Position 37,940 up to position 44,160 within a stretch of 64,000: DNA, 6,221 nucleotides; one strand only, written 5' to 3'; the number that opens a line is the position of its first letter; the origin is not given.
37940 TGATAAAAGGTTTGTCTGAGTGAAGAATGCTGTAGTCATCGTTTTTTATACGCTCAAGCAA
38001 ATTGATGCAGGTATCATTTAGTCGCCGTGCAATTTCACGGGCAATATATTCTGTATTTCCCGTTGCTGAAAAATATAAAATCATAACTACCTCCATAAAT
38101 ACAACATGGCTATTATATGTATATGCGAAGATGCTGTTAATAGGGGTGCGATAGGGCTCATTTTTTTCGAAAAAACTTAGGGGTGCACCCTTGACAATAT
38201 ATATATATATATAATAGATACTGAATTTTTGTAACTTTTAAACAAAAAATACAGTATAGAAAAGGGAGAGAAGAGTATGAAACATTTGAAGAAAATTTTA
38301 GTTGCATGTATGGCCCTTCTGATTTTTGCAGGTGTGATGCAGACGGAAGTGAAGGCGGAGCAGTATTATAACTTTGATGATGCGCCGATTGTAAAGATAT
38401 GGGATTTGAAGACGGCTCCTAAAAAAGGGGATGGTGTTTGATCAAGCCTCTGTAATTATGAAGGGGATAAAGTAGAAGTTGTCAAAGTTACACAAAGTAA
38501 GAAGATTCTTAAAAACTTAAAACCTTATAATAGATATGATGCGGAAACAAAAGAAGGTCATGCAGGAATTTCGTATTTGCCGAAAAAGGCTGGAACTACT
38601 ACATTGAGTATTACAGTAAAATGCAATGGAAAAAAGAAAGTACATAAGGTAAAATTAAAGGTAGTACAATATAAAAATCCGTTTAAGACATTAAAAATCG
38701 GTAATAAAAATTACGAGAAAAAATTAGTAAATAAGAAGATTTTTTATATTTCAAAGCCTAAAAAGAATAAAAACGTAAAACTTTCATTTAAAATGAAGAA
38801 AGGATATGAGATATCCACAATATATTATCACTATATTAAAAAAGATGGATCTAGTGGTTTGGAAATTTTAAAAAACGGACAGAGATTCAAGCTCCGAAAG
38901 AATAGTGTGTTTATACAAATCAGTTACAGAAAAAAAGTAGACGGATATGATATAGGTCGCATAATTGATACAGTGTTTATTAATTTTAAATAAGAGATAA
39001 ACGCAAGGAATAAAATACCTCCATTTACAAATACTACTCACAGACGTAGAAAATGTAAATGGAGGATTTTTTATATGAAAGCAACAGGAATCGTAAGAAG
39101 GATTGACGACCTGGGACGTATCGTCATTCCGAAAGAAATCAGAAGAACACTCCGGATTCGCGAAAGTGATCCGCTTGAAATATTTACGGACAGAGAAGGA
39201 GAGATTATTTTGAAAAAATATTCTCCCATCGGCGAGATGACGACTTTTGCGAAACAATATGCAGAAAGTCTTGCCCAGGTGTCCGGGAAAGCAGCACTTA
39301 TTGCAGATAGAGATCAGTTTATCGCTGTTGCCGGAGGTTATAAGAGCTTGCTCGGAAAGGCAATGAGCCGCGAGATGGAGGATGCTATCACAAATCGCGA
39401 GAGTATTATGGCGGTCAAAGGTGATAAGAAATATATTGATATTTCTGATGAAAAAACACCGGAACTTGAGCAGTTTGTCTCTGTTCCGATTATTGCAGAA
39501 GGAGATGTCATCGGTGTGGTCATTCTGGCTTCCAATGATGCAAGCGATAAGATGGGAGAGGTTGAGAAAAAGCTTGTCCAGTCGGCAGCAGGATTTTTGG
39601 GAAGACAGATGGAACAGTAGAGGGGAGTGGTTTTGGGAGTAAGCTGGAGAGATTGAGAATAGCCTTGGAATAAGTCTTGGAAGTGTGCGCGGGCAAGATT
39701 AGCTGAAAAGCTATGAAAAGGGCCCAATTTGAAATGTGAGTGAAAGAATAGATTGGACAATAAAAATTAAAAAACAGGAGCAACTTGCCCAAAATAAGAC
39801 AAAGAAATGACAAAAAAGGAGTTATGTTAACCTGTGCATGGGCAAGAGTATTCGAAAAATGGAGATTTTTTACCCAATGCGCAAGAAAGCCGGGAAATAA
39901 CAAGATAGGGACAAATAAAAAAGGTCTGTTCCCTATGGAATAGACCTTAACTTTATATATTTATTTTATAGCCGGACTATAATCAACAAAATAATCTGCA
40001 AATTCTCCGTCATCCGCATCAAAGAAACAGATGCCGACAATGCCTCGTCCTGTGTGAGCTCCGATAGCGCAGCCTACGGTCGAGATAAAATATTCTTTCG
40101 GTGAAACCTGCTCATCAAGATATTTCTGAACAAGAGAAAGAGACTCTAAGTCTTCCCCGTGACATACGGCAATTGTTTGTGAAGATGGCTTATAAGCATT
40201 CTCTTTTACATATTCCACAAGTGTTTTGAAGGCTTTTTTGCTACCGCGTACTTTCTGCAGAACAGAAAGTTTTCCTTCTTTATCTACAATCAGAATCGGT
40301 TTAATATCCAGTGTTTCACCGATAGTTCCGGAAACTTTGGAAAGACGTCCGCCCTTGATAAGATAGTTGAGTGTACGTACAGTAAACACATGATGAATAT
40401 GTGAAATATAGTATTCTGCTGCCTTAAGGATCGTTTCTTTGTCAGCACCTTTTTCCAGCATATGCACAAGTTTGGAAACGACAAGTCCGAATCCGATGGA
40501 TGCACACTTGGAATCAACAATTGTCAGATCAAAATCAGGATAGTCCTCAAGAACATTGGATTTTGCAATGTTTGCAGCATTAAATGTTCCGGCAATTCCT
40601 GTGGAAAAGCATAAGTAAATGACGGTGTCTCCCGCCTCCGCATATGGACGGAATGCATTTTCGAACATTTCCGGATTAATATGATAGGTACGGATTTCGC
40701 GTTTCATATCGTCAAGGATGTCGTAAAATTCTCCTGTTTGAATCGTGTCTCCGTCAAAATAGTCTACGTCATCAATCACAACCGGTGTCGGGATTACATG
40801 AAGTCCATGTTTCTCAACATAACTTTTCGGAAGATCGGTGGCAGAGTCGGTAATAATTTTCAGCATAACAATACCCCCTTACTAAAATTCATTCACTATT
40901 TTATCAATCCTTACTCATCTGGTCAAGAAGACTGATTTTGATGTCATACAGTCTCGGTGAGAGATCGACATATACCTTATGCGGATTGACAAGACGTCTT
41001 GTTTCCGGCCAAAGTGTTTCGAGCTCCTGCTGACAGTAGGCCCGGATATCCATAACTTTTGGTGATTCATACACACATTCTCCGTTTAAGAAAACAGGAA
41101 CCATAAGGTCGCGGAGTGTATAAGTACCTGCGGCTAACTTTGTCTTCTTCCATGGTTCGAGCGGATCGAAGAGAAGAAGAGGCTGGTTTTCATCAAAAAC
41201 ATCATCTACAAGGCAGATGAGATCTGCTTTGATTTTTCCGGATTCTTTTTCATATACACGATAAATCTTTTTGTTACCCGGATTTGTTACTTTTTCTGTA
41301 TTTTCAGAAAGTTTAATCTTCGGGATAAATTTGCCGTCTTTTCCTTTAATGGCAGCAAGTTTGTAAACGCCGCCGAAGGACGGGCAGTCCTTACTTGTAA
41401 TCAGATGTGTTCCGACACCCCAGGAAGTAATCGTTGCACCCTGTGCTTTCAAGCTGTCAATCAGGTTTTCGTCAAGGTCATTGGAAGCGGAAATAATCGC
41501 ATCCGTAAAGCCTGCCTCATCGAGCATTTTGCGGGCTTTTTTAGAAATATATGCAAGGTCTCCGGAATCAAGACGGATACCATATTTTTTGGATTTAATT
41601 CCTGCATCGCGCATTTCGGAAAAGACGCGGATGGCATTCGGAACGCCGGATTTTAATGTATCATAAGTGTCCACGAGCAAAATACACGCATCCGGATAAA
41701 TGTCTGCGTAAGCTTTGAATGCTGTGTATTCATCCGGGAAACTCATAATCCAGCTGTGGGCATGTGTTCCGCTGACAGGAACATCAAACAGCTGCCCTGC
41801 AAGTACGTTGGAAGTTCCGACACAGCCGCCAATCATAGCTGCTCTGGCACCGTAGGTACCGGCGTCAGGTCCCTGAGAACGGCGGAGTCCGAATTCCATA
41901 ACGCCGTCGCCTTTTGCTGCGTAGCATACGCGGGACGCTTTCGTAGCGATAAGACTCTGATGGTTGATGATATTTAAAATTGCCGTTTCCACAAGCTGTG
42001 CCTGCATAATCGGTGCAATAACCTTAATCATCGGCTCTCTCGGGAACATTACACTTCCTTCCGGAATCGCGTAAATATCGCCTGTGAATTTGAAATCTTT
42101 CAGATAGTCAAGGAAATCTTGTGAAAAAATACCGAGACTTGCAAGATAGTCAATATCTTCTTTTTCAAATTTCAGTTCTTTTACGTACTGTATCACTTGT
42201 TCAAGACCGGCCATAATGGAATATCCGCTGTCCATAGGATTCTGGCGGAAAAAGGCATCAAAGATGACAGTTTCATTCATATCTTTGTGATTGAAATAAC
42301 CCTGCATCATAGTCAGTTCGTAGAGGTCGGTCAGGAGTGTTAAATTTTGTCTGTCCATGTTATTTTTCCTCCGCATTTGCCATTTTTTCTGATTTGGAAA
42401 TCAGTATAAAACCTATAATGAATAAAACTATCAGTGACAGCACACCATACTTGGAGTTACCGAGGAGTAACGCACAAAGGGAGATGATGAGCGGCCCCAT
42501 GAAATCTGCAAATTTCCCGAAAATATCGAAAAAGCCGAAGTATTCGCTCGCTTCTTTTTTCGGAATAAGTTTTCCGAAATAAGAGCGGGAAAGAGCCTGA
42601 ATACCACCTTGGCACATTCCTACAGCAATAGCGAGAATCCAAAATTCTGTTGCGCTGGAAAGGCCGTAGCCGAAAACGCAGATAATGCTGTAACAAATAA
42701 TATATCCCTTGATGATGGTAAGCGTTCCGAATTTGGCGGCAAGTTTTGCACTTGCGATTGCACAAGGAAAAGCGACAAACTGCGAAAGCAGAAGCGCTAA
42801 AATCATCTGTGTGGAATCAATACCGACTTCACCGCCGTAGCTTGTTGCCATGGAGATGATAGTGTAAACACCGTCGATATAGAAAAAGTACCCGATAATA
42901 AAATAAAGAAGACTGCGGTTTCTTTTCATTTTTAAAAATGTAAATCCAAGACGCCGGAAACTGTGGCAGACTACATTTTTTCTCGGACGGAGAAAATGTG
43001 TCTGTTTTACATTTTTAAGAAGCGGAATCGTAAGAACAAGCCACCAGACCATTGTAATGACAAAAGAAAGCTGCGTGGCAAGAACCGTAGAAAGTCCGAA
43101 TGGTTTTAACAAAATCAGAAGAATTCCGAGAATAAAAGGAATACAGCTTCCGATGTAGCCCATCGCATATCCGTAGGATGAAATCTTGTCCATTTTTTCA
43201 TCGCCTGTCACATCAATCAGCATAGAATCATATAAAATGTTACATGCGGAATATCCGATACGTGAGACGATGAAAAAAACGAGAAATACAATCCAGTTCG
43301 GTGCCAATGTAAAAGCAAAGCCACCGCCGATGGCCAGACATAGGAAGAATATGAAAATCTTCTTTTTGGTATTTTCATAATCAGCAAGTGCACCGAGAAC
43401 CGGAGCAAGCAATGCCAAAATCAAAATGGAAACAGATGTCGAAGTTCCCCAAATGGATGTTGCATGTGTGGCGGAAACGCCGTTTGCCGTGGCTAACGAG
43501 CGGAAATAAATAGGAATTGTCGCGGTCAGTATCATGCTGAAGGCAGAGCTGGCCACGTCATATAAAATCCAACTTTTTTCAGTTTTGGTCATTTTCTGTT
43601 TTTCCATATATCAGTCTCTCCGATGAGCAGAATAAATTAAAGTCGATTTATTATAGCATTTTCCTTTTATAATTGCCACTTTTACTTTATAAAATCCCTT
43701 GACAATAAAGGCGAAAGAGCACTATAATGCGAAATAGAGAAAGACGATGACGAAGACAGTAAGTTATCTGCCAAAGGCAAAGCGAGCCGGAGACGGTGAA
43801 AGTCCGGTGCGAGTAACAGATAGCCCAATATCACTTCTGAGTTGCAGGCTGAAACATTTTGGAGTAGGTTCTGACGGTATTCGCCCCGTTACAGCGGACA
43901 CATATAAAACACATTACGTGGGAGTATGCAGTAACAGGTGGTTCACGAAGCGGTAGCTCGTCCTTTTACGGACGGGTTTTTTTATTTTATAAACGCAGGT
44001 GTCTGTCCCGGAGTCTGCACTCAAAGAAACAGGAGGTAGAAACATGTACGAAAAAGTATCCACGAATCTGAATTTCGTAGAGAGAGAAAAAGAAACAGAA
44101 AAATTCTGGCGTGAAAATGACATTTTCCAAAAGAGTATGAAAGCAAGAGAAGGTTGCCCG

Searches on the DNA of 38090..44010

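Call 105: search_rna_families(source=window, start=38090, end=44010, threshold=evalue, max_evalue=0.1)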
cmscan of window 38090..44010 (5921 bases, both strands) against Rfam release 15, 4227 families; matches with E-value up to 0.1: 1.
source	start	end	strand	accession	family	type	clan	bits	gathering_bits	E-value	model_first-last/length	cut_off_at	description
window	43738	43968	+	RF00230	T-box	Cis-reg; leader;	-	63.2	93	2.1e-12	1-219/219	no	T-box leader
